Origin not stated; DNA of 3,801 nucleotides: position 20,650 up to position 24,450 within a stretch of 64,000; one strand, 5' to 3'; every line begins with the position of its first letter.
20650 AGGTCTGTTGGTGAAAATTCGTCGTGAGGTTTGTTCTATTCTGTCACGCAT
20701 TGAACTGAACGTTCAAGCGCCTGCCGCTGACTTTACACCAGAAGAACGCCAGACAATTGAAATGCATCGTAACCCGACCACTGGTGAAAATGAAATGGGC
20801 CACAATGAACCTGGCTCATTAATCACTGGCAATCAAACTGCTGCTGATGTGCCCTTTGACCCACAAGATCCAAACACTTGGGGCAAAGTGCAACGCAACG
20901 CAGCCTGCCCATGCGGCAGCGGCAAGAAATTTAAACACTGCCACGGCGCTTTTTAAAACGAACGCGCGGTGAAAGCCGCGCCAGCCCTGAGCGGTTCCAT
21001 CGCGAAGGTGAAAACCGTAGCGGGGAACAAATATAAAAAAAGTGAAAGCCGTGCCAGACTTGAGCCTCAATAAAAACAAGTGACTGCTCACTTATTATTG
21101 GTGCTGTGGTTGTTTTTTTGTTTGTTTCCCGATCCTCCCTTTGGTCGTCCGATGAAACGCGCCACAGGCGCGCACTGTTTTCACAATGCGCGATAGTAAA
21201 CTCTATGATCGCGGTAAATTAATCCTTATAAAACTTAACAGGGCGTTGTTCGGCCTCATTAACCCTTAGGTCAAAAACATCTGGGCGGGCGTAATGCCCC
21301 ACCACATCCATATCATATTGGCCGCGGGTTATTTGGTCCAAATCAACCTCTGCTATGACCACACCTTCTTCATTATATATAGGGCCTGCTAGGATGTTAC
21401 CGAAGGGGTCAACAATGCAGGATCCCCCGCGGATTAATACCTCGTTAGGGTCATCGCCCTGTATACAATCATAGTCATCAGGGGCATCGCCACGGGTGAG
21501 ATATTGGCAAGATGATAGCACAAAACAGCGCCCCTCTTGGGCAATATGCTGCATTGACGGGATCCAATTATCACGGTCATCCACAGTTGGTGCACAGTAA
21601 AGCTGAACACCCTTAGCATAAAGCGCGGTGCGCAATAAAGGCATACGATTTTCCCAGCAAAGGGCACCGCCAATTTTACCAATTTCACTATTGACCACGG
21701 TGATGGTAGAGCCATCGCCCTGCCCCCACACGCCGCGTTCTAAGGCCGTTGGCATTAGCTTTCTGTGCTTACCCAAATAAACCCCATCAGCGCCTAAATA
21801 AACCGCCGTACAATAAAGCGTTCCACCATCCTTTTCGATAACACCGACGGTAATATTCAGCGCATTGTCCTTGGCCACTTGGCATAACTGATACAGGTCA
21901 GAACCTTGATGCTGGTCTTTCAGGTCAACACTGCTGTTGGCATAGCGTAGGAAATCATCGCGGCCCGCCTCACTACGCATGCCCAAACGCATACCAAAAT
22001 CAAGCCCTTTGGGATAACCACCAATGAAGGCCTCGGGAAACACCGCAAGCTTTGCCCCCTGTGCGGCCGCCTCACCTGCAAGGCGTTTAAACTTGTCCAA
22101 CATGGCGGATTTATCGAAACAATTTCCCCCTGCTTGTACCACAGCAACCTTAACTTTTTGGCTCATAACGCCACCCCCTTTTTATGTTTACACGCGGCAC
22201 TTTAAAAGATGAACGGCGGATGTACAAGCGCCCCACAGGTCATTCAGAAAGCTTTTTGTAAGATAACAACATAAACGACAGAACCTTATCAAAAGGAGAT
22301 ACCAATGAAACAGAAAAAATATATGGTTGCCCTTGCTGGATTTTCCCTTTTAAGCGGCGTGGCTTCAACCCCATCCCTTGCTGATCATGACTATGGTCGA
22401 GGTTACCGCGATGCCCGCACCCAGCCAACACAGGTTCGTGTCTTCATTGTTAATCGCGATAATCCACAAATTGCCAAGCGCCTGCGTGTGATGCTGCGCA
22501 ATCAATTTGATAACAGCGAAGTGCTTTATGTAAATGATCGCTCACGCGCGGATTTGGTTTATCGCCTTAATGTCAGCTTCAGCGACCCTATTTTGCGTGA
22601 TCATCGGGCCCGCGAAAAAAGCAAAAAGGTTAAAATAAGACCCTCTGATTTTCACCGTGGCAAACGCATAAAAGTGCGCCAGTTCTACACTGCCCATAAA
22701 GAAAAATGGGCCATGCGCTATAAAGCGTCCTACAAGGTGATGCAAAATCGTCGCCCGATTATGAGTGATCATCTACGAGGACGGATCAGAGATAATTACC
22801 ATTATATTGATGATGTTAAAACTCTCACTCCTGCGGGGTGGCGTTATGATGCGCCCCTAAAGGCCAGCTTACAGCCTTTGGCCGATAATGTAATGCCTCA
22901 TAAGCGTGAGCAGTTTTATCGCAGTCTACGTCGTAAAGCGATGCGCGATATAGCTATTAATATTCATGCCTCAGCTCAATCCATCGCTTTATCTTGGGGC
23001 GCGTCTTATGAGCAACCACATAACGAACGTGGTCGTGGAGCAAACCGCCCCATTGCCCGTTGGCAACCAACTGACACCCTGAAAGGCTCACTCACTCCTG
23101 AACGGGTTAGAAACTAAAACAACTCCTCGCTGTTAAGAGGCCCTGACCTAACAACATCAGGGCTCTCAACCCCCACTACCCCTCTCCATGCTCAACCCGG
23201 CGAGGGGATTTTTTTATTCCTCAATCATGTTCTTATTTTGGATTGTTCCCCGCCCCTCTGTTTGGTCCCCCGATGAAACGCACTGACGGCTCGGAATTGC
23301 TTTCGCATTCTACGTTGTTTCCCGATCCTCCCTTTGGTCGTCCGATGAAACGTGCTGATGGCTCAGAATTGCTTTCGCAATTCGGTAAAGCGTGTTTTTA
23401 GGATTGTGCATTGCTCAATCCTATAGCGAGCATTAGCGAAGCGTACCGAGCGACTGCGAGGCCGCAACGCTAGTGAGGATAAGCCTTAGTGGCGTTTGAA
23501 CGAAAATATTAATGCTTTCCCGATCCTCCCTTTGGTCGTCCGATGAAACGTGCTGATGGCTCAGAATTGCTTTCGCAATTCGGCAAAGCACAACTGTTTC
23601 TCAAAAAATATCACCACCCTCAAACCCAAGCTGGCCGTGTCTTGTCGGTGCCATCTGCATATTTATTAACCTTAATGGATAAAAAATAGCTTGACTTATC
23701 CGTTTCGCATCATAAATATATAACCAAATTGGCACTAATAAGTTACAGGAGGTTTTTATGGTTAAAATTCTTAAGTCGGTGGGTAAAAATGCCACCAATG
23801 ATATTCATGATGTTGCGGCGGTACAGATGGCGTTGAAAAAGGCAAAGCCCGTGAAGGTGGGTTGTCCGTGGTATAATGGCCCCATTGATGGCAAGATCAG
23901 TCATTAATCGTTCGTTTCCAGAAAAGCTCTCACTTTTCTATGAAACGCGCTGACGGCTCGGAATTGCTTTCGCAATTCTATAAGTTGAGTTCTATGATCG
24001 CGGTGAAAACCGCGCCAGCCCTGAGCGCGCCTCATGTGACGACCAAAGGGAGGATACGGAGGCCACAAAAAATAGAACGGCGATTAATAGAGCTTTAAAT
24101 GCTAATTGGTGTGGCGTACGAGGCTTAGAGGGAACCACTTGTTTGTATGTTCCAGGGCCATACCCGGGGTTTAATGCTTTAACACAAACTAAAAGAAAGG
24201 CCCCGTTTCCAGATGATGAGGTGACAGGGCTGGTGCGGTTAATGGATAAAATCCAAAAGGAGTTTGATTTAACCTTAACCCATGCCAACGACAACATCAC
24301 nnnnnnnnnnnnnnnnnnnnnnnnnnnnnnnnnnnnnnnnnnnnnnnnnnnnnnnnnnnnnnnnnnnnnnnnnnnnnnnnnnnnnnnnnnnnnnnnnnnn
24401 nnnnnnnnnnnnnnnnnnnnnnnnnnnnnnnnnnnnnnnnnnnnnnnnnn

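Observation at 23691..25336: Metallopeptidase gene apparently split by insertion of the repeat element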

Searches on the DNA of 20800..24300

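Call 38: search_rna_families(source=window, start=20800, end=24300, threshold=evalue, max_evalue=1)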
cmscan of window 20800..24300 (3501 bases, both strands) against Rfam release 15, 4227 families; matches with E-value up to 1: 1.
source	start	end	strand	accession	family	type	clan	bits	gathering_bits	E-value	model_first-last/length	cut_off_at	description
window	23119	23215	+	RF02837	anti-hemB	Gene; sRNA;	-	17.8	49.5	0.8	1-81/81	no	Burkholderia RNA 7 (anti-hemB)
